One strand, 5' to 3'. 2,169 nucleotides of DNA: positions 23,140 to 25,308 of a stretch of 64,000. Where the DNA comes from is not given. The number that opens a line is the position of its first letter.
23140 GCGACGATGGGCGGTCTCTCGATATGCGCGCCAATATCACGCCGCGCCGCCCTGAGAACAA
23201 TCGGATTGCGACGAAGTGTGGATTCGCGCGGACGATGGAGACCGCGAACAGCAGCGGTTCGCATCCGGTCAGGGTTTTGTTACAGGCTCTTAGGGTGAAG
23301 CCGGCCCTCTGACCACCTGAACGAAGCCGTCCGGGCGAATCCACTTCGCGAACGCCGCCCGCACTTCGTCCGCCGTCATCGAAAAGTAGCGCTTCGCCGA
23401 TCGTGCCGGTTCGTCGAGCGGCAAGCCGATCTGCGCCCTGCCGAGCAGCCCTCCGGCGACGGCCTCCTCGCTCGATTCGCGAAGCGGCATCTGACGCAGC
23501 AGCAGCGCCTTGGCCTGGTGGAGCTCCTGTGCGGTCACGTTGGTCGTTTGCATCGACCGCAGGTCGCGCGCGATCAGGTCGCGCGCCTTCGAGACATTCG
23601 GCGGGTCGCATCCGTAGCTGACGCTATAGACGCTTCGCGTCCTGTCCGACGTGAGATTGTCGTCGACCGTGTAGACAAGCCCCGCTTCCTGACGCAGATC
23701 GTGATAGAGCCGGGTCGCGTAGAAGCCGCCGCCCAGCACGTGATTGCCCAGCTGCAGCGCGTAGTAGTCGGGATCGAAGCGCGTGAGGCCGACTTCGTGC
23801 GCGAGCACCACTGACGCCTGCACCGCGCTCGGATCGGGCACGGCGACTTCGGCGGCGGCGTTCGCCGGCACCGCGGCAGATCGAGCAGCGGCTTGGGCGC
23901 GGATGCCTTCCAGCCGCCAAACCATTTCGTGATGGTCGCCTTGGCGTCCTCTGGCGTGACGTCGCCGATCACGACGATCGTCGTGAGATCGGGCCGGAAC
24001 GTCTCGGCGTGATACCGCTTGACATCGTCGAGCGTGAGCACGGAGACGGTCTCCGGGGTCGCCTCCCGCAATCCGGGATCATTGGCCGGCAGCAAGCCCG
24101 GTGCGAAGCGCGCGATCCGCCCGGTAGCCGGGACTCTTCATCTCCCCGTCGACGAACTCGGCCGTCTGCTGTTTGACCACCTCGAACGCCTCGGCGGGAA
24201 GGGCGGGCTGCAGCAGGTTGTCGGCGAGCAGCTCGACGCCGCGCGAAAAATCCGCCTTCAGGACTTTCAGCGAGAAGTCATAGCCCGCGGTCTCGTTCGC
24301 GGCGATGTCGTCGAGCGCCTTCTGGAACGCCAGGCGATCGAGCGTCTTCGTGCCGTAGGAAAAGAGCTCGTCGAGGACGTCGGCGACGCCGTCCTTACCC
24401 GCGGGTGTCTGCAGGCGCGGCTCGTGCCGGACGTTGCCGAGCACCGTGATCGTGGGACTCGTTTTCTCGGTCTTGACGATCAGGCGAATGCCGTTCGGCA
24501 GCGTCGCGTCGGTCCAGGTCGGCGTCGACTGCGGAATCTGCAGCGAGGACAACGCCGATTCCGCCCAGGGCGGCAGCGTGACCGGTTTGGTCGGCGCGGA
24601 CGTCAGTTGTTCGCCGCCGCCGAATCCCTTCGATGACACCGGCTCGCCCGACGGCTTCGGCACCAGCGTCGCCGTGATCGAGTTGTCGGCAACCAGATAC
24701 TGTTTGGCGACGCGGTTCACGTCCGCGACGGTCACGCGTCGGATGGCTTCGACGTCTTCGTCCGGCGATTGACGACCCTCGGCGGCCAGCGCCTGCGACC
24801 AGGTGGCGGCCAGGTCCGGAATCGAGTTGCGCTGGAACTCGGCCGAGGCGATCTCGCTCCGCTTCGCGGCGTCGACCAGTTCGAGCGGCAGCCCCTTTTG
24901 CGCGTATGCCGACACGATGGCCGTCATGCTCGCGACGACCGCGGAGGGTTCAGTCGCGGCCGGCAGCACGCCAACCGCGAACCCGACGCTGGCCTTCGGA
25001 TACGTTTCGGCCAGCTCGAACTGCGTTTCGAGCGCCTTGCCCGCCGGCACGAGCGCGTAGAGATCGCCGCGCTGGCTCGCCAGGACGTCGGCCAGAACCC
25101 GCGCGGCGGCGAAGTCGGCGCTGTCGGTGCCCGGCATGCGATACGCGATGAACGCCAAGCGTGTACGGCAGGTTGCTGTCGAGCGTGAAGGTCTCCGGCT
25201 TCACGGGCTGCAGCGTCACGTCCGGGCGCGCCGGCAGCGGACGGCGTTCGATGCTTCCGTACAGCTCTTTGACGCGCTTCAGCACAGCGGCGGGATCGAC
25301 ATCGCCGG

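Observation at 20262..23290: LytS/LytTR system with a shared roughly 90-nt element upstream of both the kinase gene and its presumed target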

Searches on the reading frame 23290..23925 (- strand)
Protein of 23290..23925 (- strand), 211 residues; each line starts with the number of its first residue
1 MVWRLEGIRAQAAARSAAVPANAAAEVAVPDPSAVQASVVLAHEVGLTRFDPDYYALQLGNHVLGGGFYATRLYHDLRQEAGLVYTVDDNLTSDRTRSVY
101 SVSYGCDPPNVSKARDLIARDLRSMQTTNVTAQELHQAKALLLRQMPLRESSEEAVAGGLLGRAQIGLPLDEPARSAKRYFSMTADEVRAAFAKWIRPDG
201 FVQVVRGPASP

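Call 7: search_protein_families(library=pfam, proteins=[window:23290-23925:-], max_evalue=0.01)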
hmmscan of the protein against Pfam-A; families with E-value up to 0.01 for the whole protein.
window:23290-23925:- (211 aa): 1 family
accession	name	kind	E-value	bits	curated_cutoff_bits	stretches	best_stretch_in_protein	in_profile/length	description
PF05193.26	Peptidase_M16_C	-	2.2e-18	67.2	23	1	19-142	59-181/181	Peptidase M16 inactive domain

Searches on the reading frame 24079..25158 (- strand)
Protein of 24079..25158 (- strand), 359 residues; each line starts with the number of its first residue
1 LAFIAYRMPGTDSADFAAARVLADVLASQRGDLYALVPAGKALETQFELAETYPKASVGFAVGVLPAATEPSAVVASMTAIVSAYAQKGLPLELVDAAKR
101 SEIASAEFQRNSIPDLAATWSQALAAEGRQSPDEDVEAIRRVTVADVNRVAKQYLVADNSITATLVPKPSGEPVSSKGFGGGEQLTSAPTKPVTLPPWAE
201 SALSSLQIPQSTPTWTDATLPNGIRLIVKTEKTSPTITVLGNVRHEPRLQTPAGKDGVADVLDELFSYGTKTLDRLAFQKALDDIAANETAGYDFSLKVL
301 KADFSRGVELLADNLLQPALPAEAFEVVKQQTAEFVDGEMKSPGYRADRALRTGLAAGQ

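Call 7: search_protein_families(library=pfam, proteins=[window:24079-25158:-], max_evalue=0.01)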
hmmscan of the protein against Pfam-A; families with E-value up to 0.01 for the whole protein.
window:24079-25158:- (359 aa): 1 family
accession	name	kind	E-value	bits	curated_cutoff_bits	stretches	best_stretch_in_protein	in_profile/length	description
PF00675.25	Peptidase_M16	-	0.0041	17.5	22.3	0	255-332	30-112/149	Insulinase (Peptidase family M16)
